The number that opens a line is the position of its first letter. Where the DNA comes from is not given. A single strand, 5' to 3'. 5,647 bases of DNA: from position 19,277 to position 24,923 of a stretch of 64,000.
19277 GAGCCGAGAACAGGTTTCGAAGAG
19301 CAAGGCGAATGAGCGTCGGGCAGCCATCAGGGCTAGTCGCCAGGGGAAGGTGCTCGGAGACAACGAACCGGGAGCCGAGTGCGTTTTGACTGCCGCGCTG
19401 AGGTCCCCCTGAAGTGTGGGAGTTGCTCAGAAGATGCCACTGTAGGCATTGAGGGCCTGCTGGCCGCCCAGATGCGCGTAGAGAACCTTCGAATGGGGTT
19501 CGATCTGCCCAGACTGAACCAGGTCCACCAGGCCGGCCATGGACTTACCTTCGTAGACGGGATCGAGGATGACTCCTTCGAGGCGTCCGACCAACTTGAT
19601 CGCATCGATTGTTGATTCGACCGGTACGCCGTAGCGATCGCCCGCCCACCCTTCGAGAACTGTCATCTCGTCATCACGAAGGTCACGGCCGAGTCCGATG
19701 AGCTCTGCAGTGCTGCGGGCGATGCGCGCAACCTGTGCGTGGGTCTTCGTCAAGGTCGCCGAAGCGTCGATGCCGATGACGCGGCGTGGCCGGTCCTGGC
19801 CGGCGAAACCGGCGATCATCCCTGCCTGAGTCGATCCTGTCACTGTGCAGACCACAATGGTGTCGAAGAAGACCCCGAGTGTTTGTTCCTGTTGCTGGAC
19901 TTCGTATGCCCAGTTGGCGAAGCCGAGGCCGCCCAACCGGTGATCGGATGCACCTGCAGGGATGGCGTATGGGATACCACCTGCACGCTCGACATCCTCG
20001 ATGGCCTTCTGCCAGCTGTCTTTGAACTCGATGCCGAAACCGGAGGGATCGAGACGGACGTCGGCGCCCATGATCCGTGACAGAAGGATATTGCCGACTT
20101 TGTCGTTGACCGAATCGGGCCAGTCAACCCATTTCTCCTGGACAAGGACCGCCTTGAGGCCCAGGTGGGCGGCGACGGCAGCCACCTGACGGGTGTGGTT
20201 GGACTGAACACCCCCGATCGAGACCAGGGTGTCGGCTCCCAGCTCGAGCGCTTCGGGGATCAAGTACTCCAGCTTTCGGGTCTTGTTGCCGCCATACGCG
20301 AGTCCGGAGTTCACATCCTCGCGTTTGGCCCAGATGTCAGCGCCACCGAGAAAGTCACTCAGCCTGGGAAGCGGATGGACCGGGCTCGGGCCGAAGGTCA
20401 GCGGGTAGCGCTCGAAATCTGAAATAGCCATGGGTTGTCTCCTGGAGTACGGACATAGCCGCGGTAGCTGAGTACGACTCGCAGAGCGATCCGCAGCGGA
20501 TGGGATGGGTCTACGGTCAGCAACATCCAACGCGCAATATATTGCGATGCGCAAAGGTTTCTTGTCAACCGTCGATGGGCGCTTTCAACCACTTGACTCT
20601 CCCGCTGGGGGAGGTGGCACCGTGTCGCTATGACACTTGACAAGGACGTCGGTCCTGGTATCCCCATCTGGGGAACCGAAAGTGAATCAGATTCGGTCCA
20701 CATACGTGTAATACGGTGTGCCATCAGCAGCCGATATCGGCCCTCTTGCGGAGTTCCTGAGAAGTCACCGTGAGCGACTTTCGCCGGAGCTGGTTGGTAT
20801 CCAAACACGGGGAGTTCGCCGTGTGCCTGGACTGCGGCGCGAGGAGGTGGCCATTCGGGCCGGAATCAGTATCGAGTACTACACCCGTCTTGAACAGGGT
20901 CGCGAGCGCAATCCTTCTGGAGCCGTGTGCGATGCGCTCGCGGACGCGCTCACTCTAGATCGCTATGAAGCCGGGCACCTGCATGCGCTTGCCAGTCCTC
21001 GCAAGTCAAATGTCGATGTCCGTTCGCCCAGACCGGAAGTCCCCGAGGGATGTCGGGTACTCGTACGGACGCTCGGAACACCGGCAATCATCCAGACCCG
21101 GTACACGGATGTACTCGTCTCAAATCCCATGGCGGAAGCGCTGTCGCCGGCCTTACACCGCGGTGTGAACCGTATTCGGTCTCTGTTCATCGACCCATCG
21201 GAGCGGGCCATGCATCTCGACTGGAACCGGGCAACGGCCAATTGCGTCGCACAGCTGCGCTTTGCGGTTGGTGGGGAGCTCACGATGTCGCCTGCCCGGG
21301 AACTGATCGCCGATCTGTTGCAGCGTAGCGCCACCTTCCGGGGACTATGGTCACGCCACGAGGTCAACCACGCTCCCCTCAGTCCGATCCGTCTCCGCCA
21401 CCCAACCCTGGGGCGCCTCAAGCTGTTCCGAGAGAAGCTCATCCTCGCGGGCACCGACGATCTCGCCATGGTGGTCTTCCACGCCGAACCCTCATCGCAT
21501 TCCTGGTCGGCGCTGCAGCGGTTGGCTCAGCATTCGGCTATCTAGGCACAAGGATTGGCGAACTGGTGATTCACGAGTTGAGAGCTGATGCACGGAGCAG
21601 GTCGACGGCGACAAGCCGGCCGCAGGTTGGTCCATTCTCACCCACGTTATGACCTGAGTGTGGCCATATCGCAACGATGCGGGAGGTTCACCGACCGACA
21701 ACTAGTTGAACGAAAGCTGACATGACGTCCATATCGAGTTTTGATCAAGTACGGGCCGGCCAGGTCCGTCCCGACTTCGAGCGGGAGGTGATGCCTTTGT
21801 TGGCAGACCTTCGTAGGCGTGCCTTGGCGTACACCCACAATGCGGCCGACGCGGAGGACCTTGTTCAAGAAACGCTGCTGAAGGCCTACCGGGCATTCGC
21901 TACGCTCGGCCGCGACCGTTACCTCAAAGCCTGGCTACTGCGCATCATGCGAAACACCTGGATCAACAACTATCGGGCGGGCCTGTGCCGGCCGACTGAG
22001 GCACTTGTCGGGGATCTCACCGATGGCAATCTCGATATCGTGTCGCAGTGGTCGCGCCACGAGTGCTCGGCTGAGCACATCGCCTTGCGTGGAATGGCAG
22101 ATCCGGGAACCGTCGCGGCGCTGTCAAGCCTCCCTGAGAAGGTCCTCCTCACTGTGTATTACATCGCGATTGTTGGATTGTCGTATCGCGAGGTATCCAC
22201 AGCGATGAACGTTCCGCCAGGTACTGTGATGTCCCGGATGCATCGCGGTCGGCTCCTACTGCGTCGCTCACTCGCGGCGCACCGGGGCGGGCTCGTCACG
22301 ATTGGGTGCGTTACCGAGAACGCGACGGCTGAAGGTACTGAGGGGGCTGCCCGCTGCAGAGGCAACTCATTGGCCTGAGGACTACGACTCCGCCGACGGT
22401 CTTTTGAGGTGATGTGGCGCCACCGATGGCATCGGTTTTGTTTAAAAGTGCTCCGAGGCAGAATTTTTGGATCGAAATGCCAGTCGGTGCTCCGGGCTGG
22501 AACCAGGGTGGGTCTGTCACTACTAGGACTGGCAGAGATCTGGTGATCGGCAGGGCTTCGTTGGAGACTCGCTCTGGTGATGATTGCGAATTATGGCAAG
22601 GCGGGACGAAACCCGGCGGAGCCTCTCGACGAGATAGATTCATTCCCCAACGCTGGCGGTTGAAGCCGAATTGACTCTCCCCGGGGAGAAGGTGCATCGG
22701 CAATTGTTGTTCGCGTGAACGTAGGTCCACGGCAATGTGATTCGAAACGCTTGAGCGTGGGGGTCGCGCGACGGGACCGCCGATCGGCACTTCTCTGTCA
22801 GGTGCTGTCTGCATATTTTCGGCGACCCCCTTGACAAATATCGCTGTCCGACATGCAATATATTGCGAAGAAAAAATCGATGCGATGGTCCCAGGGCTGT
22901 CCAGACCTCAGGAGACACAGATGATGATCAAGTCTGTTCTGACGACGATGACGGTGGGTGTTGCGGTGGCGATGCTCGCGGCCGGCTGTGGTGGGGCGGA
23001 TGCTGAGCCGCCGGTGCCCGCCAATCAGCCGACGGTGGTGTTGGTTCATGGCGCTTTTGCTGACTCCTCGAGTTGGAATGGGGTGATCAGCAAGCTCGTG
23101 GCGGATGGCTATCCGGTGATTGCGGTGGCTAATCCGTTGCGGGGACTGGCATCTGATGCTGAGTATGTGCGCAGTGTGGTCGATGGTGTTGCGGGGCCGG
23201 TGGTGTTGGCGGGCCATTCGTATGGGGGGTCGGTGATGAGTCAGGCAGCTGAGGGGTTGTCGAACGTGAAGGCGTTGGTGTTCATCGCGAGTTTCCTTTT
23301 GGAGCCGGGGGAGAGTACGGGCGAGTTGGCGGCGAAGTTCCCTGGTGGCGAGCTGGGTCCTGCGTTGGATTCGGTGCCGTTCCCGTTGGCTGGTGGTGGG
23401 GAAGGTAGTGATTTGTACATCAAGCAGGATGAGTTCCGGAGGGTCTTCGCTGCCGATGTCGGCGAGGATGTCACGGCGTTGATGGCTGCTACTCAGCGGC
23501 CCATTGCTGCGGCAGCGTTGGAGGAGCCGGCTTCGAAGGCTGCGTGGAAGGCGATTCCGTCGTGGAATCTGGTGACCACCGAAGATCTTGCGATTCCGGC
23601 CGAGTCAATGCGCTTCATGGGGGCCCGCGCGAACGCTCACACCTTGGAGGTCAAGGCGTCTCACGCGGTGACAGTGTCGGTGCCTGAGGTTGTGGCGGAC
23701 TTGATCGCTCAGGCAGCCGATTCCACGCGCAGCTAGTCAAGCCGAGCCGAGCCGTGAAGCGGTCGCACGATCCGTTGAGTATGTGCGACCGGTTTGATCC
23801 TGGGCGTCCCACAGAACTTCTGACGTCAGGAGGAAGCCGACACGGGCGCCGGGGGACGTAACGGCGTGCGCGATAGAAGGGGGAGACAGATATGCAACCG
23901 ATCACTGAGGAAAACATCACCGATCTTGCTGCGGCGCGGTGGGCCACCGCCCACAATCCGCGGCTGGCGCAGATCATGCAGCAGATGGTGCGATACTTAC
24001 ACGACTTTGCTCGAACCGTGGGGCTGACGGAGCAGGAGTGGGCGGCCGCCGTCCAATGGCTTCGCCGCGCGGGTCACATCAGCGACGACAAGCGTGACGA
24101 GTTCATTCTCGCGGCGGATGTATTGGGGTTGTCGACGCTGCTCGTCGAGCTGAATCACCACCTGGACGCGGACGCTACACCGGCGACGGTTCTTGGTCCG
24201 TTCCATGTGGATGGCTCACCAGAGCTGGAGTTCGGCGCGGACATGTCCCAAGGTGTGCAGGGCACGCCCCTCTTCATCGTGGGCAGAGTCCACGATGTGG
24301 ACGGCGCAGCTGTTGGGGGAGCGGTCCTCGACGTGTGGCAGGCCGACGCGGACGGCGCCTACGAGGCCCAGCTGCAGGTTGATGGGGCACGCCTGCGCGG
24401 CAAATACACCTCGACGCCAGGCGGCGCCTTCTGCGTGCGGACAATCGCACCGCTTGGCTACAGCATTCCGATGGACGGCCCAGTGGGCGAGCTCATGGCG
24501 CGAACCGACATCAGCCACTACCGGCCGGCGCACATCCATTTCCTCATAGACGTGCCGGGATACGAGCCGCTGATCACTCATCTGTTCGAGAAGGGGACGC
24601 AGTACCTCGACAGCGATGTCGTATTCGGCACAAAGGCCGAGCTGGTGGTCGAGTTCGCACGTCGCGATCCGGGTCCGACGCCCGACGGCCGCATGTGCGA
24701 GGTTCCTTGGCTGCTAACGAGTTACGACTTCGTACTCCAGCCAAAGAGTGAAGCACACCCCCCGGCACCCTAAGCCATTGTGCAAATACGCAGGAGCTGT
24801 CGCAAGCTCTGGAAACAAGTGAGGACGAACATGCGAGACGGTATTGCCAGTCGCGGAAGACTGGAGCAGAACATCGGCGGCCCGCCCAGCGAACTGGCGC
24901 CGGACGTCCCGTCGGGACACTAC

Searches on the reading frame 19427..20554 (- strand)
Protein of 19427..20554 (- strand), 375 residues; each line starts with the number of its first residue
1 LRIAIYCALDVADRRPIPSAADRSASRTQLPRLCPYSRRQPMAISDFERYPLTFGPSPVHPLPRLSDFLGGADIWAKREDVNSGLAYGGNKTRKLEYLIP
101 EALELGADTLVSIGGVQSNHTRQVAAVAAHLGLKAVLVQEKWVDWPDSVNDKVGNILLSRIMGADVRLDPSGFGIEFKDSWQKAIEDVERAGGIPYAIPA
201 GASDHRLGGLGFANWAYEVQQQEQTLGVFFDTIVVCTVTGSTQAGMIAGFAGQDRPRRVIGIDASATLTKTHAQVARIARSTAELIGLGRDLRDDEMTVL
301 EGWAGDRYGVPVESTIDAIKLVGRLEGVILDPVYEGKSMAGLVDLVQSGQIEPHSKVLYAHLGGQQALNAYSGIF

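Call 98: search_protein_families(library=pfam, proteins=[window:19427-20554:-], max_evalue=0.001)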
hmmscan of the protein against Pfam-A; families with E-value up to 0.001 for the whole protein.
window:19427-20554:- (375 aa): 1 family
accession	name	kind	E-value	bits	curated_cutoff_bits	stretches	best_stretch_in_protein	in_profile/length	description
PF00291.31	PALP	-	6.3e-43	147.6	35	1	53-361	4-293/295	Pyridoxal-phosphate dependent enzyme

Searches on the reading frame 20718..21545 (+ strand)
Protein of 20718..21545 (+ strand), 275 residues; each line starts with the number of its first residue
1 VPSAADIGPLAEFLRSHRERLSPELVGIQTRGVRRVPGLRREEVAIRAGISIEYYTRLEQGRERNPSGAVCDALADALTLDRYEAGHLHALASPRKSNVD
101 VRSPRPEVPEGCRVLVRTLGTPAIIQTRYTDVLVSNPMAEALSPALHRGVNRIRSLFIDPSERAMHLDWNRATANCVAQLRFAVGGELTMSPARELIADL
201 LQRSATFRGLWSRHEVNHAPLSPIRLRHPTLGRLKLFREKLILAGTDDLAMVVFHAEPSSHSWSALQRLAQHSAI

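Call 98: search_protein_families(library=pfam, proteins=[window:20718-21545:+], max_evalue=0.001)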
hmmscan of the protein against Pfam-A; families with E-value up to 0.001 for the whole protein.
window:20718-21545:+ (275 aa): 3 families
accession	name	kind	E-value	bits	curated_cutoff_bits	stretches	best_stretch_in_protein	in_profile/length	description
PF17765.7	MLTR_LBD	-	1.7e-36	126.2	26.3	1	110-269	3-168/168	MmyB-like transcription regulator ligand binding domain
PF13560.12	HTH_31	-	1.6e-11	44.8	27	1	10-87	2-63/64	Helix-turn-helix domain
PF01381.28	HTH_3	-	1.4e-06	28.6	23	1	38-79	9-49/55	Helix-turn-helix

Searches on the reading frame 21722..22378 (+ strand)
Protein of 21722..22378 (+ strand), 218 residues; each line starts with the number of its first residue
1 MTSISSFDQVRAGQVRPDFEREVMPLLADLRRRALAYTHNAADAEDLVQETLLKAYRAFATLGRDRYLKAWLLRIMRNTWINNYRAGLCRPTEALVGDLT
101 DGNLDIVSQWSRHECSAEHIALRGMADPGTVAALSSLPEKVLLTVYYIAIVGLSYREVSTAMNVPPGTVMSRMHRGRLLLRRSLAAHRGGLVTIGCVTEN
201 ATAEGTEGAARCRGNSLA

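Call 98: search_protein_families(library=pfam, proteins=[window:21722-22378:+], max_evalue=0.001)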
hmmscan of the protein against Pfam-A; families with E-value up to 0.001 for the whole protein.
window:21722-22378:+ (218 aa): 4 families
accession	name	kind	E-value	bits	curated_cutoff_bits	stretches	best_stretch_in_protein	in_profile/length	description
PF04542.20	Sigma70_r2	-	2.3e-14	53.4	24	1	26-85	5-66/71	Sigma-70 region 2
PF08281.18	Sigma70_r4_2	-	8.8e-09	35.3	25.7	1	132-179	6-53/54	Sigma-70, region 4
PF22029.2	PhyR_sigma2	-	0.00014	22.3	27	1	24-76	2-54/55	Sigma2 domain of PhyR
PF04545.22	Sigma70_r4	-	0.00015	21.6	24.1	1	133-181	1-49/50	Sigma-70, region 4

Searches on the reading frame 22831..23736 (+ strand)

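Call 98: search_protein_families(library=pfam, proteins=[window:22831-23736:+], max_evalue=0.001)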
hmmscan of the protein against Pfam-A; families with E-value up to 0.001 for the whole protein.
window:22831-23736:+ (301 aa): 4 families
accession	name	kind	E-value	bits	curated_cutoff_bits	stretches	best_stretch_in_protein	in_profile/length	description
PF12697.13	Abhydrolase_6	-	1e-23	85.6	26.3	1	69-290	1-216/217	Alpha/beta hydrolase family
PF12695.13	Abhydrolase_5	-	7.9e-10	39.2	27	1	69-155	2-90/164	Alpha/beta hydrolase family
PF00561.26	Abhydrolase_1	-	3.4e-07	30.6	25.8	0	122-166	69-112/245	alpha/beta hydrolase fold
PF12146.15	Hydrolase_4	-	5e-05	23.2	27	0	67-209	5-161/239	Serine aminopeptidase, S33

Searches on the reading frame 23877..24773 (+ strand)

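Call 98: search_protein_families(library=pfam, proteins=[window:23877-24773:+], max_evalue=0.001)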
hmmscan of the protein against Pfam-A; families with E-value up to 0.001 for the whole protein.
window:23877-24773:+ (298 aa): 2 families
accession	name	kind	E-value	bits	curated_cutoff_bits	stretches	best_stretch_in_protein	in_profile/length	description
PF00775.27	Dioxygenase_C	-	1.2e-29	103.5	27.3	1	108-287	4-180/182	Dioxygenase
PF04444.19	Dioxygenase_N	-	1.5e-26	92.5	27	1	27-100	1-74/75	Catechol dioxygenase N terminus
